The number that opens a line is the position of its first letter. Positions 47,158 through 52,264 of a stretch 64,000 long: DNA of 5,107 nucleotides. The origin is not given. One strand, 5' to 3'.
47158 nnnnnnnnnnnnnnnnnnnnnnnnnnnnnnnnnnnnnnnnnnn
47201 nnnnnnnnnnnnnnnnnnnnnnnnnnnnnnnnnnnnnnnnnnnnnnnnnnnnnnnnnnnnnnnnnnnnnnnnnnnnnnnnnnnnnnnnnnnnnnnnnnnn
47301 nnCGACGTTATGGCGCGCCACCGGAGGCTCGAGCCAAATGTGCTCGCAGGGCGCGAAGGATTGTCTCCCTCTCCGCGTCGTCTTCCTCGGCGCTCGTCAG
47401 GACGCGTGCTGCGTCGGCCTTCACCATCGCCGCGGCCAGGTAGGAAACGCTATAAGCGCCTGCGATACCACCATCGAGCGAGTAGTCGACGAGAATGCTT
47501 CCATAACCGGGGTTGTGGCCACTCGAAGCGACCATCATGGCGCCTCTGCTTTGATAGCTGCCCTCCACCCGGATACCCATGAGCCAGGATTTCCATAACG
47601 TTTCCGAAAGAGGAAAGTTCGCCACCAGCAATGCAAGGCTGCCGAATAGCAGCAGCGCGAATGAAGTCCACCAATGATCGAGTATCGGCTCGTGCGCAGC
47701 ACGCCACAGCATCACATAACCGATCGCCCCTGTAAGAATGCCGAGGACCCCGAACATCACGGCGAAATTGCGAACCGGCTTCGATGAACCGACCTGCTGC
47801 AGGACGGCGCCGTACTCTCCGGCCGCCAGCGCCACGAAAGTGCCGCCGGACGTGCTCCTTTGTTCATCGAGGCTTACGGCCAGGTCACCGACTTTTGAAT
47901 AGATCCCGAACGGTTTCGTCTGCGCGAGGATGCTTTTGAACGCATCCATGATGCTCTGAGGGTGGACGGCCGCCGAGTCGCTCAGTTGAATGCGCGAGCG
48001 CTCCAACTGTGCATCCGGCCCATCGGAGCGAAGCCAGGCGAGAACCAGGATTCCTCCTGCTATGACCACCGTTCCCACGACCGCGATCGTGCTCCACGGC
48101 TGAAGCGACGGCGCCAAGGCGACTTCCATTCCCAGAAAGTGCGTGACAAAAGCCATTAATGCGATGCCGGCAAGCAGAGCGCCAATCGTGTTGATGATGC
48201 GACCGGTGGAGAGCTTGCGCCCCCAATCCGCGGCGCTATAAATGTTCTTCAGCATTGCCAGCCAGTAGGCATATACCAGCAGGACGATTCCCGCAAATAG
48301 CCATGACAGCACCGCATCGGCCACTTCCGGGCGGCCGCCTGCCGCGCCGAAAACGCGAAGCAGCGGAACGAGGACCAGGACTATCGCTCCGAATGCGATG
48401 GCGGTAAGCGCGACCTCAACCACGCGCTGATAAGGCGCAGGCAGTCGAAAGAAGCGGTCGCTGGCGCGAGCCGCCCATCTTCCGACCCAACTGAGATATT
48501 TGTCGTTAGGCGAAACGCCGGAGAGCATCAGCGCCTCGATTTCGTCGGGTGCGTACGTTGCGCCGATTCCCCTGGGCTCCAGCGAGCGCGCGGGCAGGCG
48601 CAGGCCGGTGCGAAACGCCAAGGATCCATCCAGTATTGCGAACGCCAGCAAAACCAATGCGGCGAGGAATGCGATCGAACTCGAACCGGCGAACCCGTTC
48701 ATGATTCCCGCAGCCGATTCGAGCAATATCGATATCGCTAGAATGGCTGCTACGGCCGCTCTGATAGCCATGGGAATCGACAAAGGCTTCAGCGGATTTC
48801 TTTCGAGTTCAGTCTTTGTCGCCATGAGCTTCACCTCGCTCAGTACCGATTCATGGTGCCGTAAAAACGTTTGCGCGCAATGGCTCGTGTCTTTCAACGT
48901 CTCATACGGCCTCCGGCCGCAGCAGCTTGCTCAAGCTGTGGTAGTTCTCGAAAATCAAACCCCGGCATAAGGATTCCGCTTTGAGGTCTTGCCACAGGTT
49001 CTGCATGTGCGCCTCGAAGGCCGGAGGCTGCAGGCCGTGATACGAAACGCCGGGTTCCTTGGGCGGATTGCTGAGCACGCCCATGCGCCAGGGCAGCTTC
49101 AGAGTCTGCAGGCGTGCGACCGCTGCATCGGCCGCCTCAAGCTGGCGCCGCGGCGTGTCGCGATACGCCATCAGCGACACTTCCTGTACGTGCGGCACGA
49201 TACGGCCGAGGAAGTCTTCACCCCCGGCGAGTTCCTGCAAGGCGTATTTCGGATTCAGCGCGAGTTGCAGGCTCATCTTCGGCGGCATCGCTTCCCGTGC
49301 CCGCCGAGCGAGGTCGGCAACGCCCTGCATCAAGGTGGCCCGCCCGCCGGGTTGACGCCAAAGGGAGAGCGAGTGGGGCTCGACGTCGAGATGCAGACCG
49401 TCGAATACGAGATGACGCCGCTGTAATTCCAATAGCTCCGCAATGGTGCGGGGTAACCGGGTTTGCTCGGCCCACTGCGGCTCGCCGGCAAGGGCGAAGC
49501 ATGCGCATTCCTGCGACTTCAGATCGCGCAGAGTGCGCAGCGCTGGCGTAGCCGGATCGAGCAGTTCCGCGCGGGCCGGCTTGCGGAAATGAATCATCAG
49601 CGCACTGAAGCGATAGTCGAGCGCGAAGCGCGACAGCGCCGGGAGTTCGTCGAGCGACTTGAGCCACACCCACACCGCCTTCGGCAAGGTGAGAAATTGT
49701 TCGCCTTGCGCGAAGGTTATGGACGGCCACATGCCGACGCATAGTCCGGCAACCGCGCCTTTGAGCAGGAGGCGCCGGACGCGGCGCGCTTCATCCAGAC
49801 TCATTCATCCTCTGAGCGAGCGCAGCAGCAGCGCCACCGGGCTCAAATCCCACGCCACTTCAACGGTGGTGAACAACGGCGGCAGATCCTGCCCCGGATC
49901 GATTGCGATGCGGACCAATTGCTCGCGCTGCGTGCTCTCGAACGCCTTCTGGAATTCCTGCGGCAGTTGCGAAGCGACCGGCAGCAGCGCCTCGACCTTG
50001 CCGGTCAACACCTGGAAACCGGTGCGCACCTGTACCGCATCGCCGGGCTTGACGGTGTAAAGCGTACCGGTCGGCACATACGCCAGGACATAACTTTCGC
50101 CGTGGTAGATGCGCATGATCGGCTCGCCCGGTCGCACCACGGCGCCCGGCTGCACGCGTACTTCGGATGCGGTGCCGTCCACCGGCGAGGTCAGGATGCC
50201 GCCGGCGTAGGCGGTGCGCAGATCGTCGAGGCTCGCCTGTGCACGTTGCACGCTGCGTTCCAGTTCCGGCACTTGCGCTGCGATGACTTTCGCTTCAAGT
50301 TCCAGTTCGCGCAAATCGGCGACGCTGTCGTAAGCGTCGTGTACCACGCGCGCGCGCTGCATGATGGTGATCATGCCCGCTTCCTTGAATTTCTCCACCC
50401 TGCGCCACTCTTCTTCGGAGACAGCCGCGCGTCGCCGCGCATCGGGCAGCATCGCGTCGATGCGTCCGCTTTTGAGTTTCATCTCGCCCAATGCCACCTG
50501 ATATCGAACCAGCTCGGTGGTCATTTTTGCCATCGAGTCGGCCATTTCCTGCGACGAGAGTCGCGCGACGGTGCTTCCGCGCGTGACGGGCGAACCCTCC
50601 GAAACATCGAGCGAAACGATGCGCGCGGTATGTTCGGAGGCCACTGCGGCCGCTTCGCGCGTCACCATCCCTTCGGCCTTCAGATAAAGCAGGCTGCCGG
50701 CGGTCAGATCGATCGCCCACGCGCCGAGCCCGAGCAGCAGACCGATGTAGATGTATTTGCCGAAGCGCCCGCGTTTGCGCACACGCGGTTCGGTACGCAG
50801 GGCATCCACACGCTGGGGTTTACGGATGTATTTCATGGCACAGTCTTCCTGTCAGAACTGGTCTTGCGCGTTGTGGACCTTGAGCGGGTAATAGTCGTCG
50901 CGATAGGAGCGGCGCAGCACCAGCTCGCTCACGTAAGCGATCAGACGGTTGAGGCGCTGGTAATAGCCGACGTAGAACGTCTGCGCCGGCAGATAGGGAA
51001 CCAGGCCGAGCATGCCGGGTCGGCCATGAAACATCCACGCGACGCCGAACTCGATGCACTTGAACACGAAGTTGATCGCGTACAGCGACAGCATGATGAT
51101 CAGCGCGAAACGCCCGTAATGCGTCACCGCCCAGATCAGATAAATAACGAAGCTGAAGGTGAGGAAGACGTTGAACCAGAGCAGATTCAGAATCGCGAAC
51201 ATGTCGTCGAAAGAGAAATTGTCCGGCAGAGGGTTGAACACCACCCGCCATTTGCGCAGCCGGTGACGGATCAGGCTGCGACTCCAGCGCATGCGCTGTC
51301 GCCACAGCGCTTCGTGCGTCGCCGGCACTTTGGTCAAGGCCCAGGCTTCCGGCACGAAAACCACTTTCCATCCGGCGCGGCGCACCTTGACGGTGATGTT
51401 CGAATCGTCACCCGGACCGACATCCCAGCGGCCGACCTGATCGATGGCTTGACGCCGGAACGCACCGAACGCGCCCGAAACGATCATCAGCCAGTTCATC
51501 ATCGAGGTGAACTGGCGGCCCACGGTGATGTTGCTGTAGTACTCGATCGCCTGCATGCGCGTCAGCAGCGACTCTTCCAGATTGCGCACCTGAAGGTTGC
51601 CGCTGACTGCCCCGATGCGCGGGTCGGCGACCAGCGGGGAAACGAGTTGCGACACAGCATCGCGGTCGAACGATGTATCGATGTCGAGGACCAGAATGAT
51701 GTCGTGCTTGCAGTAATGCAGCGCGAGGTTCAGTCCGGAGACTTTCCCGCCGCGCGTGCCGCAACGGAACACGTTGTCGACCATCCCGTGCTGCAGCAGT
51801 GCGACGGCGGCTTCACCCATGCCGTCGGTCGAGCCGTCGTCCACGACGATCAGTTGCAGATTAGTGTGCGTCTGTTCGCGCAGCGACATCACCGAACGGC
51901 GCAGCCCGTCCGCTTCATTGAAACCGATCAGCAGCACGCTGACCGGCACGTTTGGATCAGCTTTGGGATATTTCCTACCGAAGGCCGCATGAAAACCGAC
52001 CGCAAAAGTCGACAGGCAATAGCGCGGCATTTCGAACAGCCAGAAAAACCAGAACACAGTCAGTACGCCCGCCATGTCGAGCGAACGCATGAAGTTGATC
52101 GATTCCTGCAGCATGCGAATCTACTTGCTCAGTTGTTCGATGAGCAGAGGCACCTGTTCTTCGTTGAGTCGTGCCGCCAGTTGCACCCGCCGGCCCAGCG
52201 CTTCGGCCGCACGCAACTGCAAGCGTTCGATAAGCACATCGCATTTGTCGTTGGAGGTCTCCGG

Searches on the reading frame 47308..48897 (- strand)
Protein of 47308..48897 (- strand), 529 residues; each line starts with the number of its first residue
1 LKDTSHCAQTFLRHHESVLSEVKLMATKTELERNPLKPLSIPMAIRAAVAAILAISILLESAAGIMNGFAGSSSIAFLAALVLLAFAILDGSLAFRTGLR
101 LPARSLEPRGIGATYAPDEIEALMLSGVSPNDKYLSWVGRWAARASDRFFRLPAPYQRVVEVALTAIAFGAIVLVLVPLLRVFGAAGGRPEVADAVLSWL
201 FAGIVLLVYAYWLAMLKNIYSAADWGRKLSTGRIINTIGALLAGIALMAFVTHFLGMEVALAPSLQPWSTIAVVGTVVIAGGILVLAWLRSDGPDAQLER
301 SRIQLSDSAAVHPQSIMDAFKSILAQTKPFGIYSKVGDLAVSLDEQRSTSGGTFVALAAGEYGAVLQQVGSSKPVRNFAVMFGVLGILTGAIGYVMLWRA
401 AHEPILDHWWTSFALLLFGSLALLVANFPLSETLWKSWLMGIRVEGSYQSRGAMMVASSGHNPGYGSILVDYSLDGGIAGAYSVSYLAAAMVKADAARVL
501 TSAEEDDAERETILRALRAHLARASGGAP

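Call 7: search_protein_families(library=pfam, proteins=[window:47308-48897:-], max_evalue=0.1)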
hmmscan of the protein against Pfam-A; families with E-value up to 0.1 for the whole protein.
window:47308-48897:- (529 aa): 0 families

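Call 8: search_protein_families(library=ncbifam, proteins=[window:47308-48897:-], max_evalue=0.1)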
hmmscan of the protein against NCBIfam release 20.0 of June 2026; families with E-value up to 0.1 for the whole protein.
window:47308-48897:- (529 aa): 1 family
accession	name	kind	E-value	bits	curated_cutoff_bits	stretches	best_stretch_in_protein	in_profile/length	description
NF040945.1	CCC_membrane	equivalog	0.05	14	65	0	226-257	51-82/99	CCC motif membrane protein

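Call 37: search_protein_families(library=padloc, proteins=[window:47308-48897:-], max_evalue=0.01)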
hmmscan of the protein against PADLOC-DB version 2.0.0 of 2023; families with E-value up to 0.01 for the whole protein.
window:47308-48897:- (529 aa): 0 families

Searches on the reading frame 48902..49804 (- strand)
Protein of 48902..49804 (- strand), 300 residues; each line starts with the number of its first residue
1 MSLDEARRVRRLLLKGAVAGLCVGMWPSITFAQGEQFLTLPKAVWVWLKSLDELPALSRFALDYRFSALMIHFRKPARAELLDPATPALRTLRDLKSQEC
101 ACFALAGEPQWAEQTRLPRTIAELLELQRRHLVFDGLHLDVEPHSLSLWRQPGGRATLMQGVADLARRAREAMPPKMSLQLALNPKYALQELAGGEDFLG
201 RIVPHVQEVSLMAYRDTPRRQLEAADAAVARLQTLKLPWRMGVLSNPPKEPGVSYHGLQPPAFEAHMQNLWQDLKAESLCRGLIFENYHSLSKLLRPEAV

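Call 7: search_protein_families(library=pfam, proteins=[window:48902-49804:-], max_evalue=0.1)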
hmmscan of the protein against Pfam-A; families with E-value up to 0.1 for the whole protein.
window:48902-49804:- (300 aa): 0 families

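Call 8: search_protein_families(library=ncbifam, proteins=[window:48902-49804:-], max_evalue=0.1)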
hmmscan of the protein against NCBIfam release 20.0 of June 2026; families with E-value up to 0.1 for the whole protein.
window:48902-49804:- (300 aa): 0 families

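Call 37: search_protein_families(library=padloc, proteins=[window:48902-49804:-], max_evalue=0.01)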
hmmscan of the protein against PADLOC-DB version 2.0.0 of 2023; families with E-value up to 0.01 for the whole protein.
window:48902-49804:- (300 aa): 0 families

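Call 41: search_solved_structures(query=window:48902-49804:-, max_evalue=1)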
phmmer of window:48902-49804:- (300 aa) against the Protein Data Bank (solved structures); distinct sequences matched with E-value up to 1: 0.

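Call 43: find_homologous_proteins(query=window:48902-49804:-, max_evalue=0.001)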
Query window:48902-49804:- (300 aa): 16 proteins with E <= 0.001 among 8000 candidates.
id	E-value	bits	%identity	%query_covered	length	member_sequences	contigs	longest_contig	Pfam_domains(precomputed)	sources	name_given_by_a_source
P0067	7.5e-197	671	100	100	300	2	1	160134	-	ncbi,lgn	-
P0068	1.8e-167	574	86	100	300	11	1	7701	-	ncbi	ncbi:MAG TPA: hypothetical protein VIQ01_06325 [Burkholderiales bacterium]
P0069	1.0e-163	562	84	100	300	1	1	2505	-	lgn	-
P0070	9.4e-138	477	73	97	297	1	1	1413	-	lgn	-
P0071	4.9e-123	428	66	98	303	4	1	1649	-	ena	-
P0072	5.0e-121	422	63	97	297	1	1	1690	-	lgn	-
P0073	5.6e-114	399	63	95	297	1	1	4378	-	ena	-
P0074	3.3e-105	370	58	97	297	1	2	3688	-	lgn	-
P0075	5.5e-105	369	67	84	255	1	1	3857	-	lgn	-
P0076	3.6e-104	366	61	95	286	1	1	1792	-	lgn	-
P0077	6.3e-92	326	59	86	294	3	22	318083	-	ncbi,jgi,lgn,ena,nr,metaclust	ncbi:MAG: hypothetical protein IRY96_01695 [Burkholderiales bacterium]|nr:hypothetical protein [Burk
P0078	6.5e-89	316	83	57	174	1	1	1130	-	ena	-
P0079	6.6e-47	178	41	86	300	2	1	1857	-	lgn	-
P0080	3.0e-44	170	38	90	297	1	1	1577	-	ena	-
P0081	8.2e-41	158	37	86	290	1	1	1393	-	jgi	jgi:hypothetical protein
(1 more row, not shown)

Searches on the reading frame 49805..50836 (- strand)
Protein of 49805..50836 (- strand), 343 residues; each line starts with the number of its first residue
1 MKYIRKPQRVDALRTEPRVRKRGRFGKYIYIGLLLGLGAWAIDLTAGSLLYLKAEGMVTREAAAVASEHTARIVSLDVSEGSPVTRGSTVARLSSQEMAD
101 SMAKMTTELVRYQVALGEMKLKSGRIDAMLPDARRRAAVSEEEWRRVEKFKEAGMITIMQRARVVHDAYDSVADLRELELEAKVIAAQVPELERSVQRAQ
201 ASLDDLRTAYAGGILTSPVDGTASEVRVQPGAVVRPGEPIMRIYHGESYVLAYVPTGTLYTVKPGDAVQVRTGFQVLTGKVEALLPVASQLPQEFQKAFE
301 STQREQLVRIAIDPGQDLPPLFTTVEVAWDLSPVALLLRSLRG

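Call 7: search_protein_families(library=pfam, proteins=[window:49805-50836:-], max_evalue=0.1)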
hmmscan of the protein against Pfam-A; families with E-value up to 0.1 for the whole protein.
window:49805-50836:- (343 aa): 9 families
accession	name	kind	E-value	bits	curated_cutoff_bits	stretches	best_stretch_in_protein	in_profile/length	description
PF13437.12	HlyD_3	-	3.3e-12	47.5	22.2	1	215-290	2-82/106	HlyD family secretion protein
PF16576.10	HlyD_D23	-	1.4e-09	38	30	1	60-288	17-188/214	Barrel-sandwich domain of CusB or HlyD membrane-fusion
PF00364.28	Biotin_lipoyl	-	0.00017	21.8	22.1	1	215-243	45-73/73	Biotin-requiring enzyme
PF13533.13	Biotin_lipoyl_2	-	0.00032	20.9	29.8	1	215-243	3-31/32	Biotin-lipoyl like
PF25071.1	DUF7795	-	0.022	15.2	27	0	140-198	59-117/123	Domain of unknown function (DUF7795)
PF02273.21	Acyl_transf_2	-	0.045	13.4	20.3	1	98-199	49-143/294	Acyl transferase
PF07831.19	PYNP_C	-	0.093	12.8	27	0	226-248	36-58/75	Pyrimidine nucleoside phosphorylase C-terminal domain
PF02749.22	QRPTase_N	-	0.097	13.3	27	0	220-243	37-60/82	Quinolinate phosphoribosyl transferase, N-terminal domain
PF11192.13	DUF2977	-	0.1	13.2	21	0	276-302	15-42/61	Protein of unknown function (DUF2977)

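Call 8: search_protein_families(library=ncbifam, proteins=[window:49805-50836:-], max_evalue=0.1)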
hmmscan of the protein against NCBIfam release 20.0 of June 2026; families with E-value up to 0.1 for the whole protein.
window:49805-50836:- (343 aa): 16 families
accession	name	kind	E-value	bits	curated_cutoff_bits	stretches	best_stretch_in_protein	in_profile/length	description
TIGR00998.1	8a0101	subfamily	5.3e-14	51.9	390.8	1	57-284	37-281/334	EmrA/EmrK family multidrug efflux transporter periplasmic adaptor subunit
TIGR01730.1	RND_mfp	subfamily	1.9e-12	46.8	94.9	2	187-283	109-209/322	efflux RND transporter periplasmic adaptor subunit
NF007785.0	PRK10476.1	equivalog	1.9e-12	46.7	376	1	53-281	39-281/347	multidrug transporter subunit MdtN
TIGR01843.1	type_I_hlyD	subfamily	1.2e-10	41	208.65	2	192-271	250-332/422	HlyD family type I secretion periplasmic adaptor subunit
TIGR03794.1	NHLM_micro_HlyD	equivalog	1.1e-09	37.8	156.2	2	139-270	174-316/421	NHLP bacteriocin system secretion protein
NF002939.0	PRK03598.1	equivalog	1.9e-09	37.2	393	1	69-292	51-288/332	secretion protein HlyD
TIGR00999.1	8a0102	subfamily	9.1e-08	31.5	319.3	1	187-290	65-173/271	CzcB/NccB family metal efflux transporter periplasmic adaptor subunit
NF038010.1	ABC_adapt_DarC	equivalog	8.5e-06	24.7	450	1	58-250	68-268/417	darobactin export ABC transporter periplasmic adaptor subunit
TIGR02971.1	heterocyst_DevB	subfamily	1.2e-05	24.8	129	1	54-126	9-81/327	ABC exporter membrane fusion protein, DevB family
NF007850.1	PRK10559.1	equivalog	3.1e-05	23.2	400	1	193-283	128-221/303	p-hydroxybenzoic acid efflux pump subunit AaeA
NF011715.0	PRK15136.1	equivalog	0.00073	18.3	563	1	96-267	106-271/390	multidrug efflux MFS transporter periplasmic adaptor subunit EmrA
NF004547.1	PRK05889.1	equivalog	0.001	19.2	75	0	219-241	46-68/71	biotin/lipoyl-binding carrier protein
NF005457.0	PRK07051.1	equivalog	0.011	15.8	87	0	217-243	52-78/80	acetyl-CoA carboxylase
NF008606.0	PRK11578.1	equivalog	0.013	14.7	342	1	155-231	126-202/371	macrolide transporter subunit MacA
TIGR01096.1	3A0103s03R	subfamily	0.032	13.7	256.35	1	84-135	136-183/250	lysine/arginine/ornithine ABC transporter substrate-binding protein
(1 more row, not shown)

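Call 42: search_solved_structures(query=window:49805-50836:-, max_evalue=0.01)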
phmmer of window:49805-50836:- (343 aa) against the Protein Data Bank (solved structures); distinct sequences matched with E-value up to 0.01: 1.
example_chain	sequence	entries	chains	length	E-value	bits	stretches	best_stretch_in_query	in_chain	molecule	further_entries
4tko_B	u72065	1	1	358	0.0036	19.7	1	158-288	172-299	EmrA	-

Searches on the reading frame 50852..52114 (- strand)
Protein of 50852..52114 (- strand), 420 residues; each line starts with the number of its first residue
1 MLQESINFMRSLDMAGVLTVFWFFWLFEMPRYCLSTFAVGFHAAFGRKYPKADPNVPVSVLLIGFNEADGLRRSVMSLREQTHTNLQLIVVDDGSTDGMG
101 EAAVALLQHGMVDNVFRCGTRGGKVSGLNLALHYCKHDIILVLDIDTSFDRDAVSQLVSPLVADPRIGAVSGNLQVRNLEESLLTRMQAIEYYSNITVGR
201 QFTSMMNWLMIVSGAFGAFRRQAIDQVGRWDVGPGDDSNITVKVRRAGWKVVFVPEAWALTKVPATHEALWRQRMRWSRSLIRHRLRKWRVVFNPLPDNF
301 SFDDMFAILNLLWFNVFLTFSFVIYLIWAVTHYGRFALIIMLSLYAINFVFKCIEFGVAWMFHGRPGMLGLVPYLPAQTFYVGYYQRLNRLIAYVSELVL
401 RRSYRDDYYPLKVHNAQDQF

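Call 7: search_protein_families(library=pfam, proteins=[window:50852-52114:-], max_evalue=0.1)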
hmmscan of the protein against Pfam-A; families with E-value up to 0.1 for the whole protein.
window:50852-52114:- (420 aa): 6 families
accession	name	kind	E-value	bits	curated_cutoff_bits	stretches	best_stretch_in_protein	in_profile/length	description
PF13641.12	Glyco_tranf_2_3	-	8.3e-26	91.8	27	1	58-279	3-229/230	Glycosyltransferase like family 2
PF00535.33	Glycos_transf_2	-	6.9e-24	85.1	23.3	1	59-227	1-167/168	Glycosyl transferase family 2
PF13632.12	Glyco_trans_2_3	-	1e-21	78.1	27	1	139-348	1-193/198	Glycosyl transferase family group 2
PF03142.21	Chitin_synth_2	-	5.7e-18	65.3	27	2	136-226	201-291/527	Chitin synthase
PF13506.12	Glyco_transf_21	-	4.4e-13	49.5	21.7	1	124-279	18-174/174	Glycosyl transferase family 21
PF10111.15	Glyco_tranf_2_2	-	0.028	14.3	27.3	1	78-158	22-103/276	Glycosyltransferase like family 2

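Call 8: search_protein_families(library=ncbifam, proteins=[window:50852-52114:-], max_evalue=0.1)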
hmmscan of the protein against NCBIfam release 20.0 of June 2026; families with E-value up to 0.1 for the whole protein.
window:50852-52114:- (420 aa): 25 families
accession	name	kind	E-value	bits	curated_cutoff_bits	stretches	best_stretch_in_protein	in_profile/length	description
TIGR03937.1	PgaC_IcaA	equivalog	2.8e-47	161.6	422.3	1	50-347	39-337/407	poly-beta-1,6-N-acetyl-D-glucosamine synthase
TIGR04242.1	nodulat_NodC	equivalog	1.3e-25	90.3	550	1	52-293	44-296/395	chitooligosaccharide synthase NodC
TIGR03111.1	glyc2_xrt_Gpos1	hypoth_equivalog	2.1e-21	76.3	363.95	1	54-350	46-359/439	TIGR03111 family XrtG-associated glycosyltransferase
TIGR03965.1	mycofact_glyco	equivalog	2.5e-13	49.7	280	1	57-280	75-299/467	mycofactocin biosynthesis glycosyltransferase MftF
TIGR03472.1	HpnI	equivalog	8e-13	48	310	1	43-284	28-275/373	bacteriohopanetetrol glucosamine biosynthesis glycosyltransferase HpnI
TIGR04182.1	glyco_TIGR04182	equivalog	1.8e-10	40.7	325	1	58-258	2-190/293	S-layer glycoprotein N-glycosyltransferase AglJ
NF041875.1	EPS_EpsD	equivalog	1.9e-09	37.4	370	1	58-274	1-219/325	exopolysaccharide biosynthesis glycosyltransferase EpsD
TIGR04283.1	glyco_like_mftF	equivalog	2.6e-08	33.7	182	1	59-186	2-119/221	TIGR04283 family arsenosugar biosynthesis glycosyltransferase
NF010496.0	PRK13915.1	equivalog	7.6e-08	31.8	262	1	56-174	31-155/307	glucosyl-3-phosphoglycerate synthase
TIGR03030.1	CelA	equivalog_domain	1.8e-07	29.6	699.1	1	123-283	215-379/714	UDP-forming cellulose synthase catalytic subunit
NF047683.1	TeichurnBiosyTuaG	equivalog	3.2e-07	30.2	400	1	58-156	8-106/252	teichuronic acid biosynthesis protein TuaG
NF050050.1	ProtGlycPglI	equivalog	1.5e-06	27.8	500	1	58-159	4-106/306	GalNAc(5)-diNAcBac-PP-undecaprenol beta-1,3-glucosyltransferase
NF053846.1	glyco_with_XrtP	equivalog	1.9e-06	26.8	520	1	71-331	56-348/440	XrtP-associated glycosyltransferase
TIGR03469.1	HpnB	hypoth_equivalog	8.2e-06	25.1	379.25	1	58-159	46-158/386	hopene-associated glycosyltransferase HpnB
NF007482.0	PRK10073.1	equivalog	8.2e-06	25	423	1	58-110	8-60/334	glycosyltransferase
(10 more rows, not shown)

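Call 25: search_solved_structures(query=window:50852-52114:-, max_evalue=0.001)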
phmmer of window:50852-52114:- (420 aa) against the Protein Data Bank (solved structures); distinct sequences matched with E-value up to 0.001: 16.
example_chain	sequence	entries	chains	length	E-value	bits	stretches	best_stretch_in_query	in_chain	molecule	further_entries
6yv7_B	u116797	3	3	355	2.1e-14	56.4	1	57-288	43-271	Glycosyl transferase, family 2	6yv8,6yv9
6yv7_A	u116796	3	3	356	2.2e-14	56.4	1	57-288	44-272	Glycosyl transferase, family 2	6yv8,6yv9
7sp7_A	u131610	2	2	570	2.9e-12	49.4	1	121-323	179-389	Hyaluronan synthase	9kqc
8snc_A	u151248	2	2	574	2.9e-12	49.4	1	121-323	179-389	Hyaluronan synthase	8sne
7sp6_A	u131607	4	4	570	1.4e-11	47.2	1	121-323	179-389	Hyaluronan synthase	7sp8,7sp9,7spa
8snd_A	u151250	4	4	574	1.4e-11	47.1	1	121-323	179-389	Hyaluronan synthase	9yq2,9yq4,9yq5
8smm_A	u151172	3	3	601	1.1e-09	40.9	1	137-354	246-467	Hyaluronan synthase 1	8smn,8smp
8vh7_A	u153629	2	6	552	3.5e-07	32.6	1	55-170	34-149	Heparosan synthase B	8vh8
8viw_A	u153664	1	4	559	3.6e-07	32.6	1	55-170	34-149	Heparosan synthase B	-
5ej1_A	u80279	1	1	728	3.1e-06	29.5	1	121-310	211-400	Putative cellulose synthase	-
4hg6_A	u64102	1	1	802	3.8e-06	29.2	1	121-310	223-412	Cellulose Synthase Subunit A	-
4p00_A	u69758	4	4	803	3.8e-06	29.2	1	121-310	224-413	Cellulose Synthase A subunit | Cellulose Synthase subunit A | Putative cellulose synthase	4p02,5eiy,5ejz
2z87_A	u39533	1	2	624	0.00013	24.2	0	56-165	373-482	Chondroitin synthase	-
2z86_A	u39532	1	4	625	0.00013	24.2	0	56-165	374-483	Chondroitin synthase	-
6p61_A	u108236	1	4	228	0.00016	23.9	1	57-187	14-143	Glycosyltransferase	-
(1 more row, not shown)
